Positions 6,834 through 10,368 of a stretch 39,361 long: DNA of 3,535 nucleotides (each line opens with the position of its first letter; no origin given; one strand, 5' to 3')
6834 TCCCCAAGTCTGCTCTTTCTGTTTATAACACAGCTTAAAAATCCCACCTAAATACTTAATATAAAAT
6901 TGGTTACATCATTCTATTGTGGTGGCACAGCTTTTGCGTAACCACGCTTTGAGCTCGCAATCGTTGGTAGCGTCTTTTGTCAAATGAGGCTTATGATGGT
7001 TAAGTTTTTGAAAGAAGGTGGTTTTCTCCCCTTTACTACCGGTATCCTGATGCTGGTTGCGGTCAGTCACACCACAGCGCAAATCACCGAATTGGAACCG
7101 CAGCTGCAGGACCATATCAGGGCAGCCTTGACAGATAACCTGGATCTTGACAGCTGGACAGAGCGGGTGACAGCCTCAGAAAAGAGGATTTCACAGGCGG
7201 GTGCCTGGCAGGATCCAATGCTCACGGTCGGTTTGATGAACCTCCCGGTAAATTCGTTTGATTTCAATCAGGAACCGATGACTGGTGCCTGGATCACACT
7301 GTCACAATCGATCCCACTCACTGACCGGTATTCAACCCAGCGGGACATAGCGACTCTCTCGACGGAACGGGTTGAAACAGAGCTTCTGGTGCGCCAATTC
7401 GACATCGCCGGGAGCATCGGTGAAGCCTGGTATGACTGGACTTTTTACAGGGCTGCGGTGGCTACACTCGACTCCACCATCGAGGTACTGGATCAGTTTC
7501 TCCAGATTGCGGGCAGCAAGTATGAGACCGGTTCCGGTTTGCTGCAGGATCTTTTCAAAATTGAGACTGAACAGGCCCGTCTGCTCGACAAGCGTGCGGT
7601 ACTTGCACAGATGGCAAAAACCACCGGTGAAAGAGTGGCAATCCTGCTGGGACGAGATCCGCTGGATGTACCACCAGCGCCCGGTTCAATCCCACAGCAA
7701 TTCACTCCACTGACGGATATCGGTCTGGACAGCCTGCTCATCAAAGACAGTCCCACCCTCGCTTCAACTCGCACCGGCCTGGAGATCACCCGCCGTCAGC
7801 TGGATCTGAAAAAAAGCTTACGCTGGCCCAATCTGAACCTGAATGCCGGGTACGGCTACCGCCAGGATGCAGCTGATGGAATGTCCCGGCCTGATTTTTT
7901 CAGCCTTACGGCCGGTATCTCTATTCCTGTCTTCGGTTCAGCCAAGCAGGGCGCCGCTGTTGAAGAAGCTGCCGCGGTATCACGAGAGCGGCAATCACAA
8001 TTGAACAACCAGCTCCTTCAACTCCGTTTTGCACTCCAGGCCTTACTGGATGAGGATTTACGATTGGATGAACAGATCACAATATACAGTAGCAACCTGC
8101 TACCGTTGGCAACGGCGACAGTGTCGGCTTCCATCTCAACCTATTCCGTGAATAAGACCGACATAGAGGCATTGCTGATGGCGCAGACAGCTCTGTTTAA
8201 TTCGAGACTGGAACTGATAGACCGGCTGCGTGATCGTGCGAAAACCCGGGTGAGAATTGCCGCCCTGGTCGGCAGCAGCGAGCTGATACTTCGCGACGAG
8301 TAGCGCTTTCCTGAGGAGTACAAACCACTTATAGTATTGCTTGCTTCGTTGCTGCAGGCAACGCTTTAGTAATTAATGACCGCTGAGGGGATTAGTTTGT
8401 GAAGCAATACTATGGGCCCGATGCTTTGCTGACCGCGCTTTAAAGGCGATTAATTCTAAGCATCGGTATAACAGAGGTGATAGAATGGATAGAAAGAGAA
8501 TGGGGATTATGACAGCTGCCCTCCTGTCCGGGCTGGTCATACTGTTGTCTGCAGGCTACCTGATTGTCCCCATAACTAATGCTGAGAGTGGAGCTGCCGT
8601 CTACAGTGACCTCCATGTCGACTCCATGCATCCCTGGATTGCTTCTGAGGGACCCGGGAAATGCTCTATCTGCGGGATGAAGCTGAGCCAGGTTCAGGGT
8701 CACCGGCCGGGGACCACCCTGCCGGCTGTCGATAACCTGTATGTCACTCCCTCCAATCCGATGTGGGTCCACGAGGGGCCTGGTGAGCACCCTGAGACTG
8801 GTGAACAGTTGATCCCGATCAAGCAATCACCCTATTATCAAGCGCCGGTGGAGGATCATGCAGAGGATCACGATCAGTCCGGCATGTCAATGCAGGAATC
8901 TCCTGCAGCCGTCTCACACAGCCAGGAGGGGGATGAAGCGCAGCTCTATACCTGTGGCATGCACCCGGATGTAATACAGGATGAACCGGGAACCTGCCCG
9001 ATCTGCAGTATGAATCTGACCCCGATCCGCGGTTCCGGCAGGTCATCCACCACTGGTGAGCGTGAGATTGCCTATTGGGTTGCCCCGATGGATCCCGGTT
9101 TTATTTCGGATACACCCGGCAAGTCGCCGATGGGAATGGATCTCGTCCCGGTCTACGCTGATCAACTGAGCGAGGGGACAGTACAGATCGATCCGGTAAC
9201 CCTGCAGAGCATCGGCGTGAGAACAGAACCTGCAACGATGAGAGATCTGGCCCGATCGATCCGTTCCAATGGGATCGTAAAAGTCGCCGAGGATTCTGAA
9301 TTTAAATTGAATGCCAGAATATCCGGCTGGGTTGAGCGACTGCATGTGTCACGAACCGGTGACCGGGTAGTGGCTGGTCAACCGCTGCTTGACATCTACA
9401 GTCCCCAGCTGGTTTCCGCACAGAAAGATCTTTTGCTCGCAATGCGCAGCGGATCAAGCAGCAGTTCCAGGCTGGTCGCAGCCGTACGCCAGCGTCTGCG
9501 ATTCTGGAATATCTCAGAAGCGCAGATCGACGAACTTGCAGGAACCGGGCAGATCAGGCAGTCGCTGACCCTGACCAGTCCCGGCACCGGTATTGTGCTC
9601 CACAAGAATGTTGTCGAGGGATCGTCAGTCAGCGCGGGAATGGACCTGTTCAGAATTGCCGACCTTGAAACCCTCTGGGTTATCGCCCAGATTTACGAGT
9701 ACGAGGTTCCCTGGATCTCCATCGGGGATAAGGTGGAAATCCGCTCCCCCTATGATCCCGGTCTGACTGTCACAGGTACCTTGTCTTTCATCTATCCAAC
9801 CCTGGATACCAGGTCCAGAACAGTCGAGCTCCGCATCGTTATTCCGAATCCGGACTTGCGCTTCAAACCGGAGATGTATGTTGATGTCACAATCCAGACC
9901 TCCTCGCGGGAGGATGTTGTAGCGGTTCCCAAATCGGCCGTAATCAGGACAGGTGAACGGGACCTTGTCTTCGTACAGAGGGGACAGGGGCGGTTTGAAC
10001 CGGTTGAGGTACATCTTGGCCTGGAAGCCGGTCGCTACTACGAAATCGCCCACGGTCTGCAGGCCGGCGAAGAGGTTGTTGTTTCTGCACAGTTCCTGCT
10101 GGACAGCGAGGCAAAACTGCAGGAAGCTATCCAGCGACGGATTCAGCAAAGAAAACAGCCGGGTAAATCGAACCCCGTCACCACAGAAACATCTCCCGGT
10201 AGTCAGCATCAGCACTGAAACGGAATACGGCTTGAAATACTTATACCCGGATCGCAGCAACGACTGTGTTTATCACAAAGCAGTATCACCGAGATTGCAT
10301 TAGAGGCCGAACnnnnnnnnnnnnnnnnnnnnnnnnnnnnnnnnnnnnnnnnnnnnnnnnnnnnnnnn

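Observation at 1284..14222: Cus-type copper/silver efflux genes wired to sigma54 promoters and an adjacent NtrC-type two-component system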

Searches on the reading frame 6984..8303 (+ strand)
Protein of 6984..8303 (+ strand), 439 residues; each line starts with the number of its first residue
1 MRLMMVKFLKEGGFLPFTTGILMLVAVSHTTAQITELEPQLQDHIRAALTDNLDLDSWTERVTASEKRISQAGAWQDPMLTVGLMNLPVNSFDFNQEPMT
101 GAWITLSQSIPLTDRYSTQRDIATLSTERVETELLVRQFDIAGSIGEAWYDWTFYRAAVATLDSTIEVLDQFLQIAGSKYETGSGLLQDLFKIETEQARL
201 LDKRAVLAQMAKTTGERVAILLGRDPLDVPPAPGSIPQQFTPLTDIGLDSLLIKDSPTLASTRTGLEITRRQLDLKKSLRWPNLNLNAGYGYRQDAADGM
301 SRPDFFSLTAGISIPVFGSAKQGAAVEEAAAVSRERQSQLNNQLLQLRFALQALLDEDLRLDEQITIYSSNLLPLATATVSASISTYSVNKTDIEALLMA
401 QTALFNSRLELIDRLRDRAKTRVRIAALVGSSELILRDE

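Call 7: search_protein_families(library=pfam, proteins=[window:6984-8303:+])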
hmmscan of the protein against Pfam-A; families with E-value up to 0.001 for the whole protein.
window:6984-8303:+ (439 aa): 1 family
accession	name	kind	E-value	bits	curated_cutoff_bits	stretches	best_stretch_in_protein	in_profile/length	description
PF02321.23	OEP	-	1.4e-34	120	22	2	251-430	7-187/187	Outer membrane efflux protein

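Call 8: search_protein_families(library=ncbifam, proteins=[window:6984-8303:+])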
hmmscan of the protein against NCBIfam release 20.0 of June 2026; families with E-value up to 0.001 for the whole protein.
window:6984-8303:+ (439 aa): 2 families
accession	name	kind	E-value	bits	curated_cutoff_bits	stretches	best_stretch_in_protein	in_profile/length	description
TIGR01845.1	outer_NodT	subfamily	1.2e-17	63.9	210.05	1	38-426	56-454/460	efflux transporter outer membrane subunit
TIGR01844.1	type_I_sec_TolC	subfamily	1.4e-14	54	225.15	1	40-430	4-398/414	TolC family outer membrane protein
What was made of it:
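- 6984..8303 (+): Outer-membrane factor (OEP/TolC family; cusC-like). Calls 7, 8.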

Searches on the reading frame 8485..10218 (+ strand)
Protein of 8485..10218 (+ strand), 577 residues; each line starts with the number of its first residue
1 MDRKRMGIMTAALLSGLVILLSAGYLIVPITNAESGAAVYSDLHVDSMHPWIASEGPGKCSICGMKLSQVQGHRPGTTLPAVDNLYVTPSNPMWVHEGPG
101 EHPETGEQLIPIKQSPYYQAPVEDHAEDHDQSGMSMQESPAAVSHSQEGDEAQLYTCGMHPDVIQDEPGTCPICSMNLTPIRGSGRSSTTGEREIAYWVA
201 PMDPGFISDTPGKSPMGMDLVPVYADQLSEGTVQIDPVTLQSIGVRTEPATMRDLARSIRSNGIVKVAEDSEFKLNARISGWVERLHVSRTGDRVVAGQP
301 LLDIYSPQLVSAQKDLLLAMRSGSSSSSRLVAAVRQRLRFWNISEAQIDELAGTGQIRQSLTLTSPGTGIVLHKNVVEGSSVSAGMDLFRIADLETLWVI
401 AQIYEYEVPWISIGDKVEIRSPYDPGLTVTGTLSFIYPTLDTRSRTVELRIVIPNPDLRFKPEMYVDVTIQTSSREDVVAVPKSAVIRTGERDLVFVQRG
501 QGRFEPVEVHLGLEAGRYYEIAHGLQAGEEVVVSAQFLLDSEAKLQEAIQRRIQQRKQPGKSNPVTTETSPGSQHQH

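Call 7: search_protein_families(library=pfam, proteins=[window:8485-10218:+])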
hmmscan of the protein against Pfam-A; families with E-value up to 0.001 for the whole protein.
window:8485-10218:+ (577 aa): 4 families
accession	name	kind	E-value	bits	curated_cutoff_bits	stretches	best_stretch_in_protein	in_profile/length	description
PF16576.10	HlyD_D23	-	1.7e-72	243.6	30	1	255-466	2-214/214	Barrel-sandwich domain of CusB or HlyD membrane-fusion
PF19335.5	HMBD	-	1.3e-26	92.6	23.6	3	155-180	2-27/28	Heavy metal binding domain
PF13437.12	HlyD_3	-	1.2e-19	71.5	22.2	1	362-461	1-104/106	HlyD family secretion protein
PF16572.11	HlyD_D4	-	1.3e-05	25.4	26.4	1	301-357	1-55/55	Long alpha hairpin domain of cation efflux system protein, CusB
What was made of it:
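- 8485..10218 (+): CusB-like membrane fusion protein with three N-terminal HMBD repeats. Pfam HlyD_D23 and HlyD_D4 (CusB-type) and HMBD x3 (call 7).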

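Call 8: search_protein_families(library=ncbifam, proteins=[window:8485-10218:+])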
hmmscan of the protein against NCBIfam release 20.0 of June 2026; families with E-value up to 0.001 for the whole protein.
window:8485-10218:+ (577 aa): 18 families
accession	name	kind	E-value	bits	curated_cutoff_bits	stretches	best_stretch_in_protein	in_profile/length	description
NF007303.0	PRK09783.1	subfamily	1.2e-59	201.8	390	1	188-556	40-409/414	copper/silver efflux system membrane fusion protein CusB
TIGR00999.1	8a0102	subfamily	2.9e-43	147.9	319.3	1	358-540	90-271/271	CzcB/NccB family metal efflux transporter periplasmic adaptor subunit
TIGR01730.1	RND_mfp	subfamily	7.6e-36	123.7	94.9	1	361-545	135-319/322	efflux RND transporter periplasmic adaptor subunit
NF045680.1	DiMtlExpIhpB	equivalog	7.3e-31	107.4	450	2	357-543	131-318/326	divalent metal ion exporter adaptor subunit IhpB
NF007132.1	PRK09578.1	equivalog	6.9e-18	64.6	512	1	429-553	257-381/396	MexX/AxyX family multidrug efflux RND transporter periplasmic adaptor subunit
NF008606.0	PRK11578.1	equivalog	9.5e-13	48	342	1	363-535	186-364/371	macrolide transporter subunit MacA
NF011604.1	PRK15030.1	equivalog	2.9e-12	46.3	765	1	429-537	256-365/397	multidrug efflux RND transporter periplasmic adaptor subunit AcrA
NF033138.2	RND-peri-MexC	equivalog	1.4e-11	44.1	625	1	430-546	253-370/375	MexC family multidrug efflux RND transporter periplasmic adaptor subunit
NF007362.0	PRK09859.1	equivalog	1.8e-11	43.8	738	1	429-535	252-359/385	multidrug transporter subunit MdtE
TIGR00998.1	8a0101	subfamily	1.2e-09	37.6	390.8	1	359-433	203-278/334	EmrA/EmrK family multidrug efflux transporter periplasmic adaptor subunit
NF002939.0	PRK03598.1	equivalog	1.4e-08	34.3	393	1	358-473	202-328/332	secretion protein HlyD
NF033834.1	RND_adapt_MexA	exception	4.9e-07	29.2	750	1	428-535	240-348/373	multidrug efflux RND transporter periplasmic adaptor subunit MexA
TIGR02971.1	heterocyst_DevB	subfamily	6.3e-07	29.1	129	1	361-422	205-265/327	ABC exporter membrane fusion protein, DevB family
NF008589.1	PRK11556.1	equivalog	1.4e-06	27.5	391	1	430-533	270-373/392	MdtA/MuxA family multidrug efflux RND transporter periplasmic adaptor subunit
NF007785.0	PRK10476.1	equivalog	8.8e-05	21.5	376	1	324-434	175-282/347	multidrug transporter subunit MdtN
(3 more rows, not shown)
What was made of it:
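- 8485..10218 (+): NF007303 CusB scores 202 bits, below its cut-off (call 8).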
